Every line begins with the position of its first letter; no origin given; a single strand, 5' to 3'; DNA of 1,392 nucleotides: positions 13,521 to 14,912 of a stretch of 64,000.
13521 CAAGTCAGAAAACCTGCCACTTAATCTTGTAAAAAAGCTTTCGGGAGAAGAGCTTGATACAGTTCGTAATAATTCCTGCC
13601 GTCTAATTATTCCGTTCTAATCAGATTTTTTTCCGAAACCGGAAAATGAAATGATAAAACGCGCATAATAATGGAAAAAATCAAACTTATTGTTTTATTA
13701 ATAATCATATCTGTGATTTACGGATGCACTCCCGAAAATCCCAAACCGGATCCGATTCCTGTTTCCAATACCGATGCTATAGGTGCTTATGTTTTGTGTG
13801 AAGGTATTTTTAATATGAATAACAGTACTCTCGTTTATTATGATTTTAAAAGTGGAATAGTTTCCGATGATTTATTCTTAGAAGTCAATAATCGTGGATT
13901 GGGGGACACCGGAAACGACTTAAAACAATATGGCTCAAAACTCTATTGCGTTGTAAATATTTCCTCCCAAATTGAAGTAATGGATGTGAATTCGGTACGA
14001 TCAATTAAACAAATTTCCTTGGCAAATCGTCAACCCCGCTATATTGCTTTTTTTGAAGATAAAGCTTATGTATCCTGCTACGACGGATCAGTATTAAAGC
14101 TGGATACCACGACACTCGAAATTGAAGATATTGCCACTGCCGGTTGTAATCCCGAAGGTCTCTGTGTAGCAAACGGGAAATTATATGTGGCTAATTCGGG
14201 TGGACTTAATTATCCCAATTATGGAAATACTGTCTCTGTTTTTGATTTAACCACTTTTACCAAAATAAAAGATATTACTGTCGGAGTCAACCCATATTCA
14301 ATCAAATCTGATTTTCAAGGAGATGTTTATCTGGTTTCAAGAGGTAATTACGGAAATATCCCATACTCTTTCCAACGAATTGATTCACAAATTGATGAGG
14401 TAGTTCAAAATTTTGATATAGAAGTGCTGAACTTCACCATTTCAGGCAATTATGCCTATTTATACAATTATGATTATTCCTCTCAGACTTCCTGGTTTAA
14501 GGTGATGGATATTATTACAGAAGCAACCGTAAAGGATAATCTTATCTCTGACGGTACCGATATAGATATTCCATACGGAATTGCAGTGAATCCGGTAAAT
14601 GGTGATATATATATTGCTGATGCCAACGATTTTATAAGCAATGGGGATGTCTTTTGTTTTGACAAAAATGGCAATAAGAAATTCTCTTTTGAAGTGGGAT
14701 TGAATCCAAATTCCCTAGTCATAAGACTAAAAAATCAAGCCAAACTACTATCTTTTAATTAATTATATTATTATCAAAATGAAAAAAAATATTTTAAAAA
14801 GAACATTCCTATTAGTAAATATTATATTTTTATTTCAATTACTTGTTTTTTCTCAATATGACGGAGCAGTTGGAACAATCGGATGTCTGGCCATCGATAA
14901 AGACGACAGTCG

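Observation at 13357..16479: Cobalamin riboswitch controlling only two surface proteins (BtuG-like lipoprotein plus T9SS-sorted DUF4465-like protein) and no transporter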

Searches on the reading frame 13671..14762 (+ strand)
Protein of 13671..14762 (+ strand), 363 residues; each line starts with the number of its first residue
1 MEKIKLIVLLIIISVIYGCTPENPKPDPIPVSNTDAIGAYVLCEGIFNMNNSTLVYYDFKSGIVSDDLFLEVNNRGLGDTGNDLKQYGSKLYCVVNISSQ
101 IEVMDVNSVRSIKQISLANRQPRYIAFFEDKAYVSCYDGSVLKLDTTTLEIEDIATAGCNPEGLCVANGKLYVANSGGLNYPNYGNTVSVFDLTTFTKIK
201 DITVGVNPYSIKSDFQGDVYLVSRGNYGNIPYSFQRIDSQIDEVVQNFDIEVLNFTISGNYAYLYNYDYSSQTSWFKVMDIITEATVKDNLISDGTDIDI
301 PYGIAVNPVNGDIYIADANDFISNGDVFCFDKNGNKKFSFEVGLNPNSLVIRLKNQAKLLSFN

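Call 4: search_protein_families(library=pfam, proteins=[window:13671-14762:+], max_evalue=0.01)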
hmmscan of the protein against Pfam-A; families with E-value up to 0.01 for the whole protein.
window:13671-14762:+ (363 aa): 2 families
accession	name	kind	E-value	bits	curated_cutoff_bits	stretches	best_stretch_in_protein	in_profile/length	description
PF16819.11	DUF5074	-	1.7e-12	47.5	27.2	1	38-340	2-338/353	Domain of unknown function (DUF5074)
PF01436.27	NHL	-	2.6e-07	30.8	20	0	159-177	2-21/28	NHL repeat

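Call 5: search_protein_families(library=ncbifam, proteins=[window:13671-14762:+], max_evalue=0.01)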
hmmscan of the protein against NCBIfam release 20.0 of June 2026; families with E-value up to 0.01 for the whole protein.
window:13671-14762:+ (363 aa): 4 families
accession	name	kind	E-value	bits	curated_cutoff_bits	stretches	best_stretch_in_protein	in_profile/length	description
TIGR03866.1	PQQ_ABC_repeats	subfamily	1.2e-08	34.5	287.3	1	90-212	12-131/310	PQQ-dependent catabolism-associated beta-propeller protein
TIGR02276.1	beta_rpt_yvtn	repeat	4.5e-07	29.7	27.85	1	168-211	3-39/42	beta-propeller repeat protein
NF052460.1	L-NosZ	equivalog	6.4e-06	24.9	700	1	90-249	56-213/480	clade III lactonase-type nitrous-oxide reductase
NF052340.1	hydrazine_beta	equivalog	0.00023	20.4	560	0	185-243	96-152/372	hydrazine synthase subunit beta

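Call 17: search_solved_structures(query=window:13671-14762:+, max_evalue=1, show_alignments=2)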
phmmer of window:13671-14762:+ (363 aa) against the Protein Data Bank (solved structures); distinct sequences matched with E-value up to 1: 15.
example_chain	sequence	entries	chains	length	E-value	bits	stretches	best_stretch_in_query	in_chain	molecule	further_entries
8blw_B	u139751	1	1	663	2.4e-88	299.9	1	18-353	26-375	YncE family protein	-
8ptf_A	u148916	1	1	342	4.2e-87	295.8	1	34-352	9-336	YncE family protein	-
8ptd_A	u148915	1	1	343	5.2e-87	295.5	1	34-352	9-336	YncE family protein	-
8p97_B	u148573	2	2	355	1.4e-23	86.9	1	2-348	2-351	Putative surface layer protein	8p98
8bmy_A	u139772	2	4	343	3.8e-23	85.4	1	34-354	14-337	Putative surface layer protein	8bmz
8bn0_A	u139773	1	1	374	5e-23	85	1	34-354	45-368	Putative surface layer protein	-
3dsm_A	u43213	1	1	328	1.1e-22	83.9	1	37-354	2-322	uncharacterized protein BACUNI_02894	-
8baz_A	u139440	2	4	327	2.3e-22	82.8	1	36-352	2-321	Surface layer protein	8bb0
8bmx_D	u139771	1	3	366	3.1e-22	82.4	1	34-348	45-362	YncE family protein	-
8okv_B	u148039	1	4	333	4e-22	82.1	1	37-348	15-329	Putative surface layer protein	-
8puj_A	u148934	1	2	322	4.4e-22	81.9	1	38-348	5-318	YncE family protein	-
8bai_A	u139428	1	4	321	5.8e-22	81.5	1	37-349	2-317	Surface layer protein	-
1l0q_A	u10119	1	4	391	1.4e-07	34.2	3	47-214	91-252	Surface layer protein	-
3wdf_A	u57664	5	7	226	0.5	12.6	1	176-222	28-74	Uracil-DNA glycosylase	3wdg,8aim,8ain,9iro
8vur_H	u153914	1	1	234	0.56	12.5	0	215-279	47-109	003-102 Heavy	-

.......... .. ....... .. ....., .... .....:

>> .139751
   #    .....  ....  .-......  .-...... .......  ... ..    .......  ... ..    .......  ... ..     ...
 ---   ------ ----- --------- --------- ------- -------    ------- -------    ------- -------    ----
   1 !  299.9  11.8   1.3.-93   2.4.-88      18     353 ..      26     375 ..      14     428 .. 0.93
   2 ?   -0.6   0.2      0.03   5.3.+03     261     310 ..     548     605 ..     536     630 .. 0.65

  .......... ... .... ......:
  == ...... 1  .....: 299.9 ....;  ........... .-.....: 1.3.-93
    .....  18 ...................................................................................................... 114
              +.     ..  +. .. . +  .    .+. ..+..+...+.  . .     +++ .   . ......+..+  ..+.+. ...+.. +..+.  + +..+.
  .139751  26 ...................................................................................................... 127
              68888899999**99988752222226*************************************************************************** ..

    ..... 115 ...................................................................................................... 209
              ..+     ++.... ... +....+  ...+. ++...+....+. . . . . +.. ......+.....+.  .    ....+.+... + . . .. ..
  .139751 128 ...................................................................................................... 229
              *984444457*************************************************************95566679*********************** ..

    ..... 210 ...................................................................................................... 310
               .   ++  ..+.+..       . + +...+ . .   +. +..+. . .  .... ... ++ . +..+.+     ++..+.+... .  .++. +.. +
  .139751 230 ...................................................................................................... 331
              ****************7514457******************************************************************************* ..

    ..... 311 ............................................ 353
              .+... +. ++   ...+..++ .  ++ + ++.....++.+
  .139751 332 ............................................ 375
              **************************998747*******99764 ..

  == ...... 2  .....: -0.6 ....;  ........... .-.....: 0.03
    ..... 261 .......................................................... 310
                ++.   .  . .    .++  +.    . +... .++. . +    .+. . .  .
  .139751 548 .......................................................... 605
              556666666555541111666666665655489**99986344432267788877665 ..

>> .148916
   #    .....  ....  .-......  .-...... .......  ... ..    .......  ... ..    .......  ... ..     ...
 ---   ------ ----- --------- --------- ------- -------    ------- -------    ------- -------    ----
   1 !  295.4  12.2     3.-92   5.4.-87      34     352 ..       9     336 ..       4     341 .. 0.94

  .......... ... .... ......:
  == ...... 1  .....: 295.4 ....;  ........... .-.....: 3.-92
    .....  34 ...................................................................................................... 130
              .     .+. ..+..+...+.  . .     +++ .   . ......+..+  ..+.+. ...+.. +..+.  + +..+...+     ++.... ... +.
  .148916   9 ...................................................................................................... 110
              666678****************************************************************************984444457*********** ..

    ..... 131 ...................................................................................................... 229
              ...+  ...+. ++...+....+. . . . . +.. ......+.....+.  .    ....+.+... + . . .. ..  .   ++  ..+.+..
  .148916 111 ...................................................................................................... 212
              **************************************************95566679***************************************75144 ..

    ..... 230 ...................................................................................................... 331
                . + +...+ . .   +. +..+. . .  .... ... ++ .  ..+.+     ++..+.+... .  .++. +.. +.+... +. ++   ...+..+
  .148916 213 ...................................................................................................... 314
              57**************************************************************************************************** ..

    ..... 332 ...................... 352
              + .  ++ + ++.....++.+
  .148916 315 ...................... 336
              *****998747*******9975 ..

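Call 57: search_protein_representatives(protein=window:13671-14762:+)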
Query: 363 residues. Proteins with E-value up to 0.001 (for the whole library): 5142; up to 1e-10: 2986; up to 1e-30: 618. The best 150 are listed.
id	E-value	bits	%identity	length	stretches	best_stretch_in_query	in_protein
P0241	3.1e-129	447.6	57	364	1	9-351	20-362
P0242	1.9e-102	359.5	52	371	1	9-351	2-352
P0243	1.2e-97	343.6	49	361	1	16-351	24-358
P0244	2.7e-97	342.5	50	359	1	5-350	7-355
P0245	1.2e-93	330.5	50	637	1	6-350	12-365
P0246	1.3e-93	330.4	49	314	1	49-350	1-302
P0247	1.1e-91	324.1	48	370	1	6-352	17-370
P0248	2.1e-89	316.6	48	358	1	9-350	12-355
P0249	2.0e-88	313.3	53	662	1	29-355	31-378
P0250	6.8e-88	311.6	47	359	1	7-352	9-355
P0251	2.1e-87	310.0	48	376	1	22-351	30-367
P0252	2.7e-87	309.6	46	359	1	6-349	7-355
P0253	8.9e-87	307.9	45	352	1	6-352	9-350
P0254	3.0e-86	306.2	46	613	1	21-352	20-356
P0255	3.8e-85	302.6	45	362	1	3-351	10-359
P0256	2.5e-84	299.8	47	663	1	18-352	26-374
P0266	1.5e-79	284.2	47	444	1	37-349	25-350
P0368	2.1e-55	204.7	37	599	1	11-352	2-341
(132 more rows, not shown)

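Call 68: search_protein_families(library=pfam, proteins=[P0256, P0249, P0368, P0266], max_evalue=1)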
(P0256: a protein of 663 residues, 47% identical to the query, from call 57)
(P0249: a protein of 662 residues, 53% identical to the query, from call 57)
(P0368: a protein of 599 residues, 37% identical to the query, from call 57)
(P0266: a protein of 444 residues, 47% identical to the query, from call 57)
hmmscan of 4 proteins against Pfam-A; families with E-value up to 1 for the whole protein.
P0256 (663 aa): 6 families
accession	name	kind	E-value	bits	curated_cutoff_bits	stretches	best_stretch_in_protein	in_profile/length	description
PF16819.11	DUF5074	-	2e-12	47.3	27.2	1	52-266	3-219/353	Domain of unknown function (DUF5074)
PF21544.3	PorZ_N_b_propeller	-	0.00021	22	27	1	116-197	54-138/154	TSS9, PorZ, N-terminal beta-propeller domain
PF03478.24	Beta-prop_KIB1-4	-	0.00038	20.5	27.4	1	72-164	96-172/242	KIB1-4 beta-propeller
PF02239.22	Cytochrom_D1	-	0.11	11.5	25.5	1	106-191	9-91/368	Cytochrome D1 heme domain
PF01436.27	NHL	-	0.18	12.3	20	0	178-195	3-21/28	NHL repeat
PF03646.20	FlaG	-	0.24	12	23.8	0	286-310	54-78/101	FlaG protein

P0249 (662 aa): 1 family
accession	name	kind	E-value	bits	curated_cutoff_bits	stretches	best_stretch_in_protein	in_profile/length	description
PF01436.27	NHL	-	0.0027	18.1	20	1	180-197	3-21/28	NHL repeat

P0368 (599 aa): 4 families
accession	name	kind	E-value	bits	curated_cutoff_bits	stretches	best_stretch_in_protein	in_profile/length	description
PF16819.11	DUF5074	-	4e-11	43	27.2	1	31-256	5-242/353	Domain of unknown function (DUF5074)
PF02239.22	Cytochrom_D1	-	0.00015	20.9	25.5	1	86-159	14-84/368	Cytochrome D1 heme domain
PF01436.27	NHL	-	0.049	14.1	20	0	291-309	6-23/28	NHL repeat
PF23798.1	Beta-prop_SPT8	-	0.085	12.1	45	1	50-120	238-304/425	SPT8 beta propeller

P0266 (444 aa): 6 families
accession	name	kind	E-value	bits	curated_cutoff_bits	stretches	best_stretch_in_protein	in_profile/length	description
PF16819.11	DUF5074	-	4.5e-15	56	27.2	1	25-334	1-332/353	Domain of unknown function (DUF5074)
PF18962.6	Por_Secre_tail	-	3.3e-12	47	27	1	375-442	1-74/75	Secretion system C-terminal sorting domain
PF13570.13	Beta-prop_ACSF4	-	0.0028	17.5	133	1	77-205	17-136/329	Beta-alanine-activating enzyme, beta-propeller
PF25210.1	Kelch_FKB95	-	0.0089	16.1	70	0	80-173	91-191/268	FKB95, Kelch-repeats domain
PF13360.13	PQQ_2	-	0.092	12.8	27.6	1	75-142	115-188/233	Outer membrane protein assembly factor BamB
PF13964.12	Kelch_6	-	0.43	11.1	25.3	0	253-286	9-41/50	Kelch motif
